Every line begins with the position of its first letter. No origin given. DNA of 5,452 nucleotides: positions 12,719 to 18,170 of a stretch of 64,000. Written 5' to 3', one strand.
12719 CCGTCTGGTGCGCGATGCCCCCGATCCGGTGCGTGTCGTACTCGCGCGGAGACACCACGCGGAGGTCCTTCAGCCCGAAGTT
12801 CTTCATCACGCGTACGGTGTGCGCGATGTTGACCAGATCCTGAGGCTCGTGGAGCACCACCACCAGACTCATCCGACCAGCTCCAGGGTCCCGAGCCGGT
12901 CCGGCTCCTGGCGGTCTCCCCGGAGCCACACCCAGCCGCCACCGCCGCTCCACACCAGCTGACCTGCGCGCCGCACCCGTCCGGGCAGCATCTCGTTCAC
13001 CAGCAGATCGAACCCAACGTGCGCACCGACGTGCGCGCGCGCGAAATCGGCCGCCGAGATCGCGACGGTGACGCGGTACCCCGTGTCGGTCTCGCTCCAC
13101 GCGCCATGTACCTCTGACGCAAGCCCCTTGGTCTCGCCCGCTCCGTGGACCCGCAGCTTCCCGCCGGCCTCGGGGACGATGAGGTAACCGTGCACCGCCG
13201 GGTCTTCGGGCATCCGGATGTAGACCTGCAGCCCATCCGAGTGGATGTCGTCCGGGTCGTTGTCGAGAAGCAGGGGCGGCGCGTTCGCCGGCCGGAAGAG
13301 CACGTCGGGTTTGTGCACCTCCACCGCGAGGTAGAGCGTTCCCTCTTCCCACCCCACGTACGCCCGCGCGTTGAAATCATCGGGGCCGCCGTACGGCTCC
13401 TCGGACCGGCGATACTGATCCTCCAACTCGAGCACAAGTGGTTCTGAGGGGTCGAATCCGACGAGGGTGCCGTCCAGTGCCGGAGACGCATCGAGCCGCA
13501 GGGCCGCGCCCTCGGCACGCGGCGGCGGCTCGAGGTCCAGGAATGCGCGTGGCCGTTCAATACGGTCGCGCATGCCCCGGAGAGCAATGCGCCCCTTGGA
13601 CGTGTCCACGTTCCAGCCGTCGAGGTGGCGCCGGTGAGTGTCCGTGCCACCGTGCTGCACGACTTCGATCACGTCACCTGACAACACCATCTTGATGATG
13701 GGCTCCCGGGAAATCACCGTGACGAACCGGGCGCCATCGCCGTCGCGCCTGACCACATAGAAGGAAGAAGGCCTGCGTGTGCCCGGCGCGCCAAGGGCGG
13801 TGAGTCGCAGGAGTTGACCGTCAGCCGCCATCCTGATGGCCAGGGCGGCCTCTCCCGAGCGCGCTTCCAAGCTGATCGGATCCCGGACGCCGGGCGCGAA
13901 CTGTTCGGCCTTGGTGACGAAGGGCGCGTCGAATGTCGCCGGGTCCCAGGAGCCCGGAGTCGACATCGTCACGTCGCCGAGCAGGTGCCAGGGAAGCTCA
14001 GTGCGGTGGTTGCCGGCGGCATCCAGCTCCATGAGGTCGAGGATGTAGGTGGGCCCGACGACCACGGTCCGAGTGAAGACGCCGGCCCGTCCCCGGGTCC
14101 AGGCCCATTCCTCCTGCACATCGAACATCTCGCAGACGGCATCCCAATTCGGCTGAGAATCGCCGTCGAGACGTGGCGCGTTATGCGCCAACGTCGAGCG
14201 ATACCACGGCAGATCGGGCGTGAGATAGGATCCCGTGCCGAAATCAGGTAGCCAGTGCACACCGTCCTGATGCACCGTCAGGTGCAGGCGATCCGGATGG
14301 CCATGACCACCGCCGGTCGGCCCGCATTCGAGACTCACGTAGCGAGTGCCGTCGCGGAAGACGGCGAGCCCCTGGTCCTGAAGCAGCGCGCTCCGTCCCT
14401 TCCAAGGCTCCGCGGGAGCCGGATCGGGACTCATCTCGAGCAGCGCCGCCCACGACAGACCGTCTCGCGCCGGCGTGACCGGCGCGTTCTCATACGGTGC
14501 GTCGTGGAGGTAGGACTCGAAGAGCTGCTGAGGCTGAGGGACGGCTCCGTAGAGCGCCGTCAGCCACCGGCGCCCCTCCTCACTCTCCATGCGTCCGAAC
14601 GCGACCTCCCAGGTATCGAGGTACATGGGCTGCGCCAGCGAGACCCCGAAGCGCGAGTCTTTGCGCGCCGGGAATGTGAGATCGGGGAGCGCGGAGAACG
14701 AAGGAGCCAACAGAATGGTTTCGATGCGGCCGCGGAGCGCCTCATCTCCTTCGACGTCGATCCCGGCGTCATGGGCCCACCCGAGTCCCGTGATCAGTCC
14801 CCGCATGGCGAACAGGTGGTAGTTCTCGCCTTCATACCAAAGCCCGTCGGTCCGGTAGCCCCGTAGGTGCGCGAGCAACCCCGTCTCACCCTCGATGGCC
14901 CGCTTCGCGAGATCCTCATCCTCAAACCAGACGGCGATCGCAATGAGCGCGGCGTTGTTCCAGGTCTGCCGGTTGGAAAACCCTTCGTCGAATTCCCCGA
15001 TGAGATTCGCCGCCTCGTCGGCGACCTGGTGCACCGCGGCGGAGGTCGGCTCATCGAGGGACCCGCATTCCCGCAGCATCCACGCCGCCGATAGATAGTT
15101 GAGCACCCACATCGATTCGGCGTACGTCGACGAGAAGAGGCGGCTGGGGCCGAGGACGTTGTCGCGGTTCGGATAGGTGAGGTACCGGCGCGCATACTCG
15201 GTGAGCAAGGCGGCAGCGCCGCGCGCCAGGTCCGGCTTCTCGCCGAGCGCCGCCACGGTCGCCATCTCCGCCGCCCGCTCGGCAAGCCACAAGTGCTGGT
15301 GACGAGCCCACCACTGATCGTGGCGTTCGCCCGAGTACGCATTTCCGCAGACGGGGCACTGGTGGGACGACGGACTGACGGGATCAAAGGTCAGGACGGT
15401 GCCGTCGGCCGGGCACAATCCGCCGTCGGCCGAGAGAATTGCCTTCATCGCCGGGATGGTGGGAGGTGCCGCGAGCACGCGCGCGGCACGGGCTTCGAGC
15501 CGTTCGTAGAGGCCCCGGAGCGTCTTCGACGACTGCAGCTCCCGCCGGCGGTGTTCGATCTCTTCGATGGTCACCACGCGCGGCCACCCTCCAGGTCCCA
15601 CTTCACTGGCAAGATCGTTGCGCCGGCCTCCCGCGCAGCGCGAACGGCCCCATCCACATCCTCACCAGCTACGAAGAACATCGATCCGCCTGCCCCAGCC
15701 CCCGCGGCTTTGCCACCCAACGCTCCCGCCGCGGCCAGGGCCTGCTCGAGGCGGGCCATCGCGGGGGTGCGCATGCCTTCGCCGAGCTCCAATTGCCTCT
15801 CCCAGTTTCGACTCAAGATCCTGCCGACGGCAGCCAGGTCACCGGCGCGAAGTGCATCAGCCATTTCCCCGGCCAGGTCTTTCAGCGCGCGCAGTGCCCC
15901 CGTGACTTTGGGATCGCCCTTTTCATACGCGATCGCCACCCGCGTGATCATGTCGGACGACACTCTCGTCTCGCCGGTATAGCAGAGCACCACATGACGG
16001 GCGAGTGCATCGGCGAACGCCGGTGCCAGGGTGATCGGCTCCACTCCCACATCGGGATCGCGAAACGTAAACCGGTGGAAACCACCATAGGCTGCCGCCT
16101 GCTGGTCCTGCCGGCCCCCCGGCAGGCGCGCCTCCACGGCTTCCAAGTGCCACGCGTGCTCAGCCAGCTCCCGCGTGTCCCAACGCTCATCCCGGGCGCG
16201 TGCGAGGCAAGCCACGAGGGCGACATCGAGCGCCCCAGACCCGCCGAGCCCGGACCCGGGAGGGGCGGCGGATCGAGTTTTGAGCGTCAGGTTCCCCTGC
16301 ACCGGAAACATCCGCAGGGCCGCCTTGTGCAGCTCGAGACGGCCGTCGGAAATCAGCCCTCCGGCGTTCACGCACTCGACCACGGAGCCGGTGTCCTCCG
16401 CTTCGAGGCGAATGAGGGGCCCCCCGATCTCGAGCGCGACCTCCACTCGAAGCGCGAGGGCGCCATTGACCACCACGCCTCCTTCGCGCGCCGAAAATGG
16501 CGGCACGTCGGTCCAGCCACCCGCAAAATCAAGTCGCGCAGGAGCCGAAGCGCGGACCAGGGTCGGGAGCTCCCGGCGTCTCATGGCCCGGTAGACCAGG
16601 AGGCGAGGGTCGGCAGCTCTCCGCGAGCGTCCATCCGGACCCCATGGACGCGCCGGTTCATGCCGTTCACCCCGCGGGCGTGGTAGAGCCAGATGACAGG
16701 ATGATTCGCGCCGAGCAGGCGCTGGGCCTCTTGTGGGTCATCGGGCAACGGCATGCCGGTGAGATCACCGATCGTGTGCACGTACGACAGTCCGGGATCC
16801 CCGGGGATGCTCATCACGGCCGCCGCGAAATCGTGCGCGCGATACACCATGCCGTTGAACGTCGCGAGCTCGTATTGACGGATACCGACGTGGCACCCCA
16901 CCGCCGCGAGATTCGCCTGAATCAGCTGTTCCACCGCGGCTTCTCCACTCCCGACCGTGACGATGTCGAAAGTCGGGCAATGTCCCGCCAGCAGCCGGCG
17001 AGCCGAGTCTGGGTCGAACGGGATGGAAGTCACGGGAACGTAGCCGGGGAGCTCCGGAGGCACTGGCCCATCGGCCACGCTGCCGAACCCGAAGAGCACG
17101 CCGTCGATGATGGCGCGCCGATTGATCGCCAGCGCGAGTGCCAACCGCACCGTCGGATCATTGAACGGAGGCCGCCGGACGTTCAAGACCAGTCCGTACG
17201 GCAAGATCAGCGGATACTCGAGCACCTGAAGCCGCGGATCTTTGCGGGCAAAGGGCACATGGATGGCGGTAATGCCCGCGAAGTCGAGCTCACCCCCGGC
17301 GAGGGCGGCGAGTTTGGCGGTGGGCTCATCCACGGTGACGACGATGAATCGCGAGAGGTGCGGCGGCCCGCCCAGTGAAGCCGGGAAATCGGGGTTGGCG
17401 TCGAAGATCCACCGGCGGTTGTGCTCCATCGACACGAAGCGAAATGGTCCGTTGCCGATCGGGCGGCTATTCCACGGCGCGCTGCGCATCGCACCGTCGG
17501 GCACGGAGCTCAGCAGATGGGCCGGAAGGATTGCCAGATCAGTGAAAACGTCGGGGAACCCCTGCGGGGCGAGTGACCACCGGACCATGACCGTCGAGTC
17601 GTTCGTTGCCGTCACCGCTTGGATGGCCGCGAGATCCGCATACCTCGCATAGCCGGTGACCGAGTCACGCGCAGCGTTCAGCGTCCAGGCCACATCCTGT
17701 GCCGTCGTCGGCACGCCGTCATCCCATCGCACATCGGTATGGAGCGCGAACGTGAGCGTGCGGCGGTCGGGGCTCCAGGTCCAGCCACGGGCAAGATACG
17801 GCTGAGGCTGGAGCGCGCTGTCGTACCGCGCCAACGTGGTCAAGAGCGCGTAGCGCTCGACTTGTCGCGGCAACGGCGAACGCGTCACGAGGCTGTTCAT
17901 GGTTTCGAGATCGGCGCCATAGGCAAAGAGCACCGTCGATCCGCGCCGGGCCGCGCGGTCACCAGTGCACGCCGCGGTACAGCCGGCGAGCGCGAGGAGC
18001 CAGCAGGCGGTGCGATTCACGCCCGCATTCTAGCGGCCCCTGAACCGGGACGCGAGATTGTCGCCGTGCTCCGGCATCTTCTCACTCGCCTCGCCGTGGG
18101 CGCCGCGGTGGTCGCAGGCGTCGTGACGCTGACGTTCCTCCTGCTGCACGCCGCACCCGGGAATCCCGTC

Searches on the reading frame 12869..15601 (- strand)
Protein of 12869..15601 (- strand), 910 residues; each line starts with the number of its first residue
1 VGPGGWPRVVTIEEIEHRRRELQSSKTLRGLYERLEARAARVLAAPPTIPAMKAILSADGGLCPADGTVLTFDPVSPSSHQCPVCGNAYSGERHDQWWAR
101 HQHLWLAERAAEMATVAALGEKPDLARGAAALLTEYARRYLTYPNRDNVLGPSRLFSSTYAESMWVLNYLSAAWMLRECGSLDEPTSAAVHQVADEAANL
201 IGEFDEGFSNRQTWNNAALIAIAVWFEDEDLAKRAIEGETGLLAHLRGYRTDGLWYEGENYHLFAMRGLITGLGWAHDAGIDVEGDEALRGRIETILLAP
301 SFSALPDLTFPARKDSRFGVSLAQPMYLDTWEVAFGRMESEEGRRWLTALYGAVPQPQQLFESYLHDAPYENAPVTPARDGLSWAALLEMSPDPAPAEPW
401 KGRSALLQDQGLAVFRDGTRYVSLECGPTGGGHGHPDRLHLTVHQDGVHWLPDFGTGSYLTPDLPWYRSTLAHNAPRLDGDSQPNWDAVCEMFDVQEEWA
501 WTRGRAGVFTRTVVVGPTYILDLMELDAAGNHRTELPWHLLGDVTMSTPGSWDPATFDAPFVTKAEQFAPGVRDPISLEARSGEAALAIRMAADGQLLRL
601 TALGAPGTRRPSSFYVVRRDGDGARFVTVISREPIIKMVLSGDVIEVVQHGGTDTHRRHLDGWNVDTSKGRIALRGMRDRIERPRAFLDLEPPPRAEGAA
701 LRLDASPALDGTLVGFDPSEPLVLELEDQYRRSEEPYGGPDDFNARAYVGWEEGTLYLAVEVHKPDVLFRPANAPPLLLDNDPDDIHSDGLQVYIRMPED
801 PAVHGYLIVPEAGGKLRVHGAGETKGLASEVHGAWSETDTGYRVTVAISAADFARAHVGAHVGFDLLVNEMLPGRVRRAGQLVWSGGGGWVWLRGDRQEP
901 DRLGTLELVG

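Call 101: search_protein_families(library=pfam, max_evalue=0.00001, proteins=[window:12869-15601:-])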
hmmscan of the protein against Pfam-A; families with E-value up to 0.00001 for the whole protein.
window:12869-15601:- (910 aa): 1 family
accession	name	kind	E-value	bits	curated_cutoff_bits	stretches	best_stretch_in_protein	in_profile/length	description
PF07940.18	Hepar_II_III_C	-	7.2e-13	49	24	1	403-504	5-102/237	Heparinase II/III-like, C-terminal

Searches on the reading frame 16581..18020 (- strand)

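Call 101: search_protein_families(library=pfam, max_evalue=0.00001, proteins=[window:16581-18020:-])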
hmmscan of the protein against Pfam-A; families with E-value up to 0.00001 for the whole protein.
window:16581-18020:- (479 aa): 1 family
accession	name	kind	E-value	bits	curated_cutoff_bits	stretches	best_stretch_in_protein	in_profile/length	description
PF00496.27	SBP_bac_5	-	2.6e-63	214.8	32.4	1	71-409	1-350/368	Bacterial extracellular solute-binding proteins, family 5 Middle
